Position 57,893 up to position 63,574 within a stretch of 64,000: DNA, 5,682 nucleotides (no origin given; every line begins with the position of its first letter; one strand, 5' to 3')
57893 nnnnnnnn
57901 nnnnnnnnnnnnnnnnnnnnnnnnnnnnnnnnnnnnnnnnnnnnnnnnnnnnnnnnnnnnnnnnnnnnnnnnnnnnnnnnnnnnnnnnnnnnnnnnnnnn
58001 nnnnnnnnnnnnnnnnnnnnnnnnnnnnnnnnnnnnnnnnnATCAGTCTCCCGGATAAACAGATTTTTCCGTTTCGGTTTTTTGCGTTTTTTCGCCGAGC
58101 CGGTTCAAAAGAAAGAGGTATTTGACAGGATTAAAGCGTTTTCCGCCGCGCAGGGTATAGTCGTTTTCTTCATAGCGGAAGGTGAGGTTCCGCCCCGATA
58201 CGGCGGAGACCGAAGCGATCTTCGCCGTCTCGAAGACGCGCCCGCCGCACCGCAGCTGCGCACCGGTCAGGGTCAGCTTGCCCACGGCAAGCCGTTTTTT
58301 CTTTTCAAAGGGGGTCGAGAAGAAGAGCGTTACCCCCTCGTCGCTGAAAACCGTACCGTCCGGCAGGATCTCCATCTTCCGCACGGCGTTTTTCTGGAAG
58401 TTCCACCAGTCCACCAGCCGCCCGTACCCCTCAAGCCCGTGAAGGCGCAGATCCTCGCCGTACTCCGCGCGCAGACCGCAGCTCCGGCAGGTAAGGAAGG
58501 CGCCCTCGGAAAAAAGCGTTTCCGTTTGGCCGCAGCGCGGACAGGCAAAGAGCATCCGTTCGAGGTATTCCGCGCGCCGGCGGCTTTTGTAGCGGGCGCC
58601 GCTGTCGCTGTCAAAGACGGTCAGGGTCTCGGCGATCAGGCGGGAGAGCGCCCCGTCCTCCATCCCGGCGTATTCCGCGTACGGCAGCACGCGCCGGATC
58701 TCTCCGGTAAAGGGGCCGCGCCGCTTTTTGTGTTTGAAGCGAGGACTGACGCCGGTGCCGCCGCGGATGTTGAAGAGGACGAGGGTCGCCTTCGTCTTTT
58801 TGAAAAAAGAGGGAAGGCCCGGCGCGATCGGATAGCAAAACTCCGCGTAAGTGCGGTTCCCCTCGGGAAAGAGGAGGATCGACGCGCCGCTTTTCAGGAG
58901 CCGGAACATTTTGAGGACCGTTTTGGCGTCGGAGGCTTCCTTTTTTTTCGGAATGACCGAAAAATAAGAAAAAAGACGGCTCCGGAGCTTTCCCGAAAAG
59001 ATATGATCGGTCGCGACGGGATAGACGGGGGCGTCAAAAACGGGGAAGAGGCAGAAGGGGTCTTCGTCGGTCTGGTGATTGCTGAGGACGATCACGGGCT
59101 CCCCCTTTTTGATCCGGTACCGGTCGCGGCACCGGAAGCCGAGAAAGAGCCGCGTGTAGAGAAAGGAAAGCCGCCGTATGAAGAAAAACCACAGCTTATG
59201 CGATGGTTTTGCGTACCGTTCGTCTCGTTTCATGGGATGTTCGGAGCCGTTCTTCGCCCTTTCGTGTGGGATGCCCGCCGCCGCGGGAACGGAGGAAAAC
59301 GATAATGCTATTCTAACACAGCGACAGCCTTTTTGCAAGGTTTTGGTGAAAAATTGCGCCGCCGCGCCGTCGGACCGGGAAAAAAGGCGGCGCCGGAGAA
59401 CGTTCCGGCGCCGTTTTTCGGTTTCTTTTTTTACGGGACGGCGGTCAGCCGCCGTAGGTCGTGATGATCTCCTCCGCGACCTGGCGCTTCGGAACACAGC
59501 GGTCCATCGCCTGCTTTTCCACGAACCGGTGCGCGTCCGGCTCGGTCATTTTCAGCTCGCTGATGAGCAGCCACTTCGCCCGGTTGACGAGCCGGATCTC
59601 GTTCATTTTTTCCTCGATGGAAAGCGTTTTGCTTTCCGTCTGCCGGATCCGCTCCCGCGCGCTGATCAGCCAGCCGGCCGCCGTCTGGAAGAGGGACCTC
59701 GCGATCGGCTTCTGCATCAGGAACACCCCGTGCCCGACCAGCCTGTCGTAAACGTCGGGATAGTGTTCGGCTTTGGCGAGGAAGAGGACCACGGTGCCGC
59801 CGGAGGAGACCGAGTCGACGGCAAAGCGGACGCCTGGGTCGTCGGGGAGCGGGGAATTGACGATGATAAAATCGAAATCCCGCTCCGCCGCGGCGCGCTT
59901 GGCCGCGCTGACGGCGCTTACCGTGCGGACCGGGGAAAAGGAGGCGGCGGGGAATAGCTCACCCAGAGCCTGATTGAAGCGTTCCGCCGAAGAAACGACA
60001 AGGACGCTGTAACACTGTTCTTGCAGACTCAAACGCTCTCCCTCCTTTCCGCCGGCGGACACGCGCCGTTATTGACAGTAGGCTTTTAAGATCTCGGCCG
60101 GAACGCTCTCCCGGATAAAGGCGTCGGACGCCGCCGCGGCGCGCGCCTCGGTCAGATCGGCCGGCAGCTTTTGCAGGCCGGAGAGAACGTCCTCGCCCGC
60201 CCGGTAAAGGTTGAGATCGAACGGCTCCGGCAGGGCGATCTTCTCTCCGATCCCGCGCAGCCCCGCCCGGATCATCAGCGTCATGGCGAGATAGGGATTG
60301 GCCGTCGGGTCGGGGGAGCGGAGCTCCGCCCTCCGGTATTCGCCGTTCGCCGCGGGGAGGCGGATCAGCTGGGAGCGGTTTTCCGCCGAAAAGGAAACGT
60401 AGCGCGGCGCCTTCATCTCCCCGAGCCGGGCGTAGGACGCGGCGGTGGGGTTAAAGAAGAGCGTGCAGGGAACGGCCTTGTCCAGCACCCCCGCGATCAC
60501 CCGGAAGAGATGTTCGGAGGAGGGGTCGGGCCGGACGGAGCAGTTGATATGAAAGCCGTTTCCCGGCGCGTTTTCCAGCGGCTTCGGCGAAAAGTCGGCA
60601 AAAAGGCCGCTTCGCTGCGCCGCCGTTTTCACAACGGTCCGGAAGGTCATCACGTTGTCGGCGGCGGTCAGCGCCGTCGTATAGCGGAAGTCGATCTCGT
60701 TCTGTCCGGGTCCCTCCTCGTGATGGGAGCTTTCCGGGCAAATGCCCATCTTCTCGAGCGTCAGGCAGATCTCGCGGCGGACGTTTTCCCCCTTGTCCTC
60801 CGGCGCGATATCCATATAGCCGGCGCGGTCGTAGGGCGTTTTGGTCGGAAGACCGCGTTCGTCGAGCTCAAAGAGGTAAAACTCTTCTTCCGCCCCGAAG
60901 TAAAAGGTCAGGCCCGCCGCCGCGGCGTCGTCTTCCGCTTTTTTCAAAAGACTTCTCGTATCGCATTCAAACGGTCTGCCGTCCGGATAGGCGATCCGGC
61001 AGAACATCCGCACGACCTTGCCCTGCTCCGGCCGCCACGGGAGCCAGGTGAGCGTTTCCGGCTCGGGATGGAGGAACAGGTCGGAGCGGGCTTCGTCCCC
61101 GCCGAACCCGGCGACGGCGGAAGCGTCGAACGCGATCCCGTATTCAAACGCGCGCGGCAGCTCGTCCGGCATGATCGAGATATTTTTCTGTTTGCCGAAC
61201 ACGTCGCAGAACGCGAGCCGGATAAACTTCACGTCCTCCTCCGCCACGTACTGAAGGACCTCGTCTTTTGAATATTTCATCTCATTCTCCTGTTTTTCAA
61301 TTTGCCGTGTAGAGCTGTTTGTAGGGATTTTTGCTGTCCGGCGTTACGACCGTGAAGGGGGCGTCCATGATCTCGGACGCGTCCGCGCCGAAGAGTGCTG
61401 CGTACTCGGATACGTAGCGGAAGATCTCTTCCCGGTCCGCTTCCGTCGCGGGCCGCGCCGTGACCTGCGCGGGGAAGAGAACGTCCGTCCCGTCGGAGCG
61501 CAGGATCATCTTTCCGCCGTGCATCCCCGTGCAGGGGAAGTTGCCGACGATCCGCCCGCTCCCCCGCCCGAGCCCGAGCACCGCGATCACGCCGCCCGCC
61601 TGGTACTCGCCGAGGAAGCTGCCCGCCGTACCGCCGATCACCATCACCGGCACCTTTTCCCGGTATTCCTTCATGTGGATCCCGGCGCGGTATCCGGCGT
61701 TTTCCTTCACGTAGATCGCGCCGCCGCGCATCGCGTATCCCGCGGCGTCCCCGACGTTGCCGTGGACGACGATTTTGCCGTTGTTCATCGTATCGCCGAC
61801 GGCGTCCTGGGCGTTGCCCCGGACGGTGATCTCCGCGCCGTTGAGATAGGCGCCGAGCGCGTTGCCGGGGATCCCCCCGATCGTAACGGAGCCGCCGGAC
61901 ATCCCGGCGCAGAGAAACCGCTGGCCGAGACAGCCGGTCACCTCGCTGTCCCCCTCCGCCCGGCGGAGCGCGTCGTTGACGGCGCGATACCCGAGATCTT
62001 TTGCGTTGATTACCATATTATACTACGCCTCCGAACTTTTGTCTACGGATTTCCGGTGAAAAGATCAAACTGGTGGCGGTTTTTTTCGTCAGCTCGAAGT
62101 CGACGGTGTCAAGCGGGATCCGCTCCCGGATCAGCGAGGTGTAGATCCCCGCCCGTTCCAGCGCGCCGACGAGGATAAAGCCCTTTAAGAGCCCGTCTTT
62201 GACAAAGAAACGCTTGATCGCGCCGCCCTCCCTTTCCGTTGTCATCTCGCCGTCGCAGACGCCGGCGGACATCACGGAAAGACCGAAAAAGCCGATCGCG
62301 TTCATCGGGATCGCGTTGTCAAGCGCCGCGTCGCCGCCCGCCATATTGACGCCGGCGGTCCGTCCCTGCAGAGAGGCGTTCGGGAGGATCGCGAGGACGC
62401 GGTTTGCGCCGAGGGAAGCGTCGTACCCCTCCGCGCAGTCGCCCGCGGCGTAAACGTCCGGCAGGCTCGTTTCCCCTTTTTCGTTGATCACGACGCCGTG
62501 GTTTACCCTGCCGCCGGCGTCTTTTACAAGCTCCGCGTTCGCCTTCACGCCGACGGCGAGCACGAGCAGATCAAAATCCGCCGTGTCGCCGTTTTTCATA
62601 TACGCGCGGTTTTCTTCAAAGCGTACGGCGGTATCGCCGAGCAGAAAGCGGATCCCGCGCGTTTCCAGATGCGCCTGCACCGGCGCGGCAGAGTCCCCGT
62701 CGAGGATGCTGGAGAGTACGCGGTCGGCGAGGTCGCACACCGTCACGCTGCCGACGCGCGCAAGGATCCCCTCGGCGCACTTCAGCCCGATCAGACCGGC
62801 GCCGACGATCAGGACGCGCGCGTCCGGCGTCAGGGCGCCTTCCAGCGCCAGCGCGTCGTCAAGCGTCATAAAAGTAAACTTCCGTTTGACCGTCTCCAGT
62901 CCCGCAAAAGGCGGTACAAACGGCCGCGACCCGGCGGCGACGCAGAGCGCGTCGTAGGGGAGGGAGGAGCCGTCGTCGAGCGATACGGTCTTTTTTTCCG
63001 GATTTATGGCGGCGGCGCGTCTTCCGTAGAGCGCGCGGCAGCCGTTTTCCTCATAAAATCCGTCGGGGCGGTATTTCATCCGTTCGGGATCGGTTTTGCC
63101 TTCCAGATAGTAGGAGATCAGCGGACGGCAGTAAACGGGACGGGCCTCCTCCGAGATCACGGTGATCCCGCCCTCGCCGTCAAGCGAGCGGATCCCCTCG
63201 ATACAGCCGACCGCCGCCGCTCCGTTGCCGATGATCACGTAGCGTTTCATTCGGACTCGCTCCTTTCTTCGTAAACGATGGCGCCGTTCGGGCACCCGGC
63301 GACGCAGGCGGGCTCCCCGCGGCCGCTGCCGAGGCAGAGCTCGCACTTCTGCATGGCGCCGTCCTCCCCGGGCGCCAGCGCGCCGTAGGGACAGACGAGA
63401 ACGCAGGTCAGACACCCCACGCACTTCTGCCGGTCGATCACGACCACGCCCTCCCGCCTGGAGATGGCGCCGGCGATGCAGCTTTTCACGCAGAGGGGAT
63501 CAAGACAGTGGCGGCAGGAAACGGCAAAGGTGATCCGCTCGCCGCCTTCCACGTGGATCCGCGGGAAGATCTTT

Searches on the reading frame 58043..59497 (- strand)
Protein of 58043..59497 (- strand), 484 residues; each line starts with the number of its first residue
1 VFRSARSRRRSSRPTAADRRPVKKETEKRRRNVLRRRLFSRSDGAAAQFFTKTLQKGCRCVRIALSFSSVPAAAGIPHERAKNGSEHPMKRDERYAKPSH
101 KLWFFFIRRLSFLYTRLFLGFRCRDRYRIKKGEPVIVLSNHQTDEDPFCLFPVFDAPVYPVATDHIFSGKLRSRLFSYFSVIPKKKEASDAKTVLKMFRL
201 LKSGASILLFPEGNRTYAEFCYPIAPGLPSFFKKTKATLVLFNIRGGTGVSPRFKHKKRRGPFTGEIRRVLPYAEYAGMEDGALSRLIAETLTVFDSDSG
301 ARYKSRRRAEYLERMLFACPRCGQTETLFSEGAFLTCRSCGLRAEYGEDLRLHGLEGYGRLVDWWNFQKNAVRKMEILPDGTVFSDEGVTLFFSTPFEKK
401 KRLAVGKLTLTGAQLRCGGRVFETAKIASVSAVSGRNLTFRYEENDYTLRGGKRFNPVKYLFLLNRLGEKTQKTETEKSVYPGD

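Call 64: search_protein_families(library=pfam, proteins=[window:58043-59497:-], max_evalue=0.00001)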
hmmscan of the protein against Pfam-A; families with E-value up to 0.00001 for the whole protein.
window:58043-59497:- (484 aa): 1 family
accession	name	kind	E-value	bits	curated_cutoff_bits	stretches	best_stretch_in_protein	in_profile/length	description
PF01553.26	Acyltransferase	-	1.4e-13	51.2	23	1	122-239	3-126/132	Acyltransferase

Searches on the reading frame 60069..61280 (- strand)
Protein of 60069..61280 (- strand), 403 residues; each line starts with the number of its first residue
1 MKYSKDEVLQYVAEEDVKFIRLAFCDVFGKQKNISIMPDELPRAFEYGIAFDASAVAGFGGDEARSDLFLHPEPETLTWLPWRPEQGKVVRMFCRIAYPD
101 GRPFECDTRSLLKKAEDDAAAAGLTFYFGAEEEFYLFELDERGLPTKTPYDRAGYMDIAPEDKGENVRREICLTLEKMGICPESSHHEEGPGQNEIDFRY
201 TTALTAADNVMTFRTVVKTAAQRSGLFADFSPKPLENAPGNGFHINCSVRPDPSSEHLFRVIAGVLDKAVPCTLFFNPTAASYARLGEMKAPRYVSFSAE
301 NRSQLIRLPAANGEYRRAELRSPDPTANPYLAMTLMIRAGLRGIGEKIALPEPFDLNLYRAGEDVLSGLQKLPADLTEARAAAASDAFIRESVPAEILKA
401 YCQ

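Call 64: search_protein_families(library=pfam, proteins=[window:60069-61280:-], max_evalue=0.00001)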
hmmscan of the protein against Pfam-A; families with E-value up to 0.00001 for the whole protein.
window:60069-61280:- (403 aa): 2 families
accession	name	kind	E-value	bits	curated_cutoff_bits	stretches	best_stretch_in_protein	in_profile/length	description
PF00120.29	Gln-synt_C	-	7.1e-84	282.2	24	1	106-402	2-322/344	Glutamine synthetase, catalytic domain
PF03951.24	Gln-synt_N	-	9.1e-21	73.7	33.4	1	16-97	1-80/82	Glutamine synthetase, beta-Grasp domain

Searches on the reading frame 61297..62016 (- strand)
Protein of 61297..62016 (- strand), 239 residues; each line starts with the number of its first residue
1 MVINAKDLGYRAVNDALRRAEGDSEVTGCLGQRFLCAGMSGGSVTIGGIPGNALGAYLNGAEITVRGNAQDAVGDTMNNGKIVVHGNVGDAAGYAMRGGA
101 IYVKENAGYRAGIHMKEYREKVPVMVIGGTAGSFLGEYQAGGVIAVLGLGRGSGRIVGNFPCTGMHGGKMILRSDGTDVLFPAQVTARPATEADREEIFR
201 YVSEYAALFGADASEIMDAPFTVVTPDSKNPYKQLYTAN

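Call 64: search_protein_families(library=pfam, proteins=[window:61297-62016:-], max_evalue=0.00001)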
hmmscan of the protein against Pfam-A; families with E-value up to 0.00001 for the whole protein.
window:61297-62016:- (239 aa): 1 family
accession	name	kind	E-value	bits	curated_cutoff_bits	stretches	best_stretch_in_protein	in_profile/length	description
PF01493.24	GXGXG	-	3.7e-24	85.7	32.5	1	26-175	14-165/190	GXGXG motif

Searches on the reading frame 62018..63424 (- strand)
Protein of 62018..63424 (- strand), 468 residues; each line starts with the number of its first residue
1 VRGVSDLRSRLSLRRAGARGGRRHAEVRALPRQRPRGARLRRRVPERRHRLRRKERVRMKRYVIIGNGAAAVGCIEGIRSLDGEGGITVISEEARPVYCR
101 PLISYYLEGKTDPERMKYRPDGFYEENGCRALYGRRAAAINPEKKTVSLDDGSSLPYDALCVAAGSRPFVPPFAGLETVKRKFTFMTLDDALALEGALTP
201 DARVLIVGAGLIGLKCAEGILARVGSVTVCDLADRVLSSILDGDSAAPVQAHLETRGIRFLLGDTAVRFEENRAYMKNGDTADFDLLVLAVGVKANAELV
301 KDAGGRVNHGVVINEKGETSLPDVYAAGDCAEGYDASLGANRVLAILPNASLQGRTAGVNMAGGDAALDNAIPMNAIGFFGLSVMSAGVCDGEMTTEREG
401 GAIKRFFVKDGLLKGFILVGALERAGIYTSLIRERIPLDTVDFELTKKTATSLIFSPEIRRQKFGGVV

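Call 64: search_protein_families(library=pfam, proteins=[window:62018-63424:-], max_evalue=0.00001)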
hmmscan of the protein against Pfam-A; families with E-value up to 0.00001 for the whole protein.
window:62018-63424:- (468 aa): 2 families
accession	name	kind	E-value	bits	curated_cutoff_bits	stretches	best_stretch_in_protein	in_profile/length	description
PF07992.20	Pyr_redox_2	-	4e-48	164.8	26.1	1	61-352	2-289/291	Pyridine nucleotide-disulphide oxidoreductase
PF00070.33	Pyr_redox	-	8.9e-13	49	22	1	203-272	1-69/82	Pyridine nucleotide-disulphide oxidoreductase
